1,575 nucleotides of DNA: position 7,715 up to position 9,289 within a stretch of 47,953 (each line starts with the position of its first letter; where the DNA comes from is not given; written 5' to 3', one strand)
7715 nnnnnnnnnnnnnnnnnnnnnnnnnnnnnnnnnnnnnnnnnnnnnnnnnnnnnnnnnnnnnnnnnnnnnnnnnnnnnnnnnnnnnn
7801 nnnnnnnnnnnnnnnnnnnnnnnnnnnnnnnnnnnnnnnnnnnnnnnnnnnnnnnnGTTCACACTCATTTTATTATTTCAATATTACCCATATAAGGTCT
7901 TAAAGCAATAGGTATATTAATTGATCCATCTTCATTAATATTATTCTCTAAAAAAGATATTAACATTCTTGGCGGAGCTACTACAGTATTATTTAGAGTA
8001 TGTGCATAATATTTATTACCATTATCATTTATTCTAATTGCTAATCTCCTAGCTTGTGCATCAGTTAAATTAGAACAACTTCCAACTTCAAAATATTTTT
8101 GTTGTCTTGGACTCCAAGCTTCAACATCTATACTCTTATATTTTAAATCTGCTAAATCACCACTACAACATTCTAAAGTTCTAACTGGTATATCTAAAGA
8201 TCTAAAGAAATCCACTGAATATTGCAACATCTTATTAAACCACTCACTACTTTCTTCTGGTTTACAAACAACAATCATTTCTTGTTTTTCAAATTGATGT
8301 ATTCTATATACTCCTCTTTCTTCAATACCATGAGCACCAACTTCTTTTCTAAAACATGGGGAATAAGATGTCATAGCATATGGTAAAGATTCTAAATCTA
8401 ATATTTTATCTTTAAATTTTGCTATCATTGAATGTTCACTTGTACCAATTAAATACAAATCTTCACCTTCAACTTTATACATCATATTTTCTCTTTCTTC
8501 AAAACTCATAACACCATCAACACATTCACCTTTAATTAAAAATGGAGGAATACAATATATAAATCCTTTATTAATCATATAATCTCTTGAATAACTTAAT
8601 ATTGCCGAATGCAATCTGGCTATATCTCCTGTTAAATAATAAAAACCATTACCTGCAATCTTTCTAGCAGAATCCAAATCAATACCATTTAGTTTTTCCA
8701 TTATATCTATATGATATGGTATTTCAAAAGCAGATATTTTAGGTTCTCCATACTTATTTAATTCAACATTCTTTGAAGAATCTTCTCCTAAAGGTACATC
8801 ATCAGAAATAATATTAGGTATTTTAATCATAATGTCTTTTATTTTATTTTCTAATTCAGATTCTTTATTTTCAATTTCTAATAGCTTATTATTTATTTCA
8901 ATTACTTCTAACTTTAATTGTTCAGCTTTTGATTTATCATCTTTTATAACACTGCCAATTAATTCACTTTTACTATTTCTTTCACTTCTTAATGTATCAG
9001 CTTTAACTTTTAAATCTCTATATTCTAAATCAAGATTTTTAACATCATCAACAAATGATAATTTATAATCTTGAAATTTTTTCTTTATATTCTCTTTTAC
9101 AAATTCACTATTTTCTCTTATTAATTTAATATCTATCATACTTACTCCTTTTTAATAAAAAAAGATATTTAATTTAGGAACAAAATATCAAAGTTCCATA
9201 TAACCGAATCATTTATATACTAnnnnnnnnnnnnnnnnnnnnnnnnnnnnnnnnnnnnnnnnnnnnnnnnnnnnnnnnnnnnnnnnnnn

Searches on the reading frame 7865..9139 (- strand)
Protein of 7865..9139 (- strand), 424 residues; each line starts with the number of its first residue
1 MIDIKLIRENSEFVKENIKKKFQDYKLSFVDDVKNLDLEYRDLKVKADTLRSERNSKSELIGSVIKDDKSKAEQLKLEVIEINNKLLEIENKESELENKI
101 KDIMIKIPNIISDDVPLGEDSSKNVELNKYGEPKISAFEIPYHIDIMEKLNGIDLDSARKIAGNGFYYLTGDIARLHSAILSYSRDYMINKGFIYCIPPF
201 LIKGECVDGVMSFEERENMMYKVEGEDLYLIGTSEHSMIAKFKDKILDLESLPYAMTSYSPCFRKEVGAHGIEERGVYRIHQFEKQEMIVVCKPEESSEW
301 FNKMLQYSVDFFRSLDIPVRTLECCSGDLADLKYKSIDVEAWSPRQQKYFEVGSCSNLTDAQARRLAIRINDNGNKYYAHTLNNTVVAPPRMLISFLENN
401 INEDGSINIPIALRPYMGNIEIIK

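Call 37: search_protein_families(library=pfam, proteins=[window:7865-9139:-], max_evalue=0.001)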
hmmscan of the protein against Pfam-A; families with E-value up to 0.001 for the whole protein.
window:7865-9139:- (424 aa): 2 families
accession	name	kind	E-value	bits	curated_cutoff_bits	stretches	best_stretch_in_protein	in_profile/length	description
PF00587.30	tRNA-synt_2b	-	3.6e-29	102.5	29.3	1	223-400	3-179/179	tRNA synthetase class II core domain (G, H, P, S and T)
PF02403.27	Seryl_tRNA_N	-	6.2e-21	75.1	28.2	1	1-110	1-107/108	Seryl-tRNA synthetase N-terminal domain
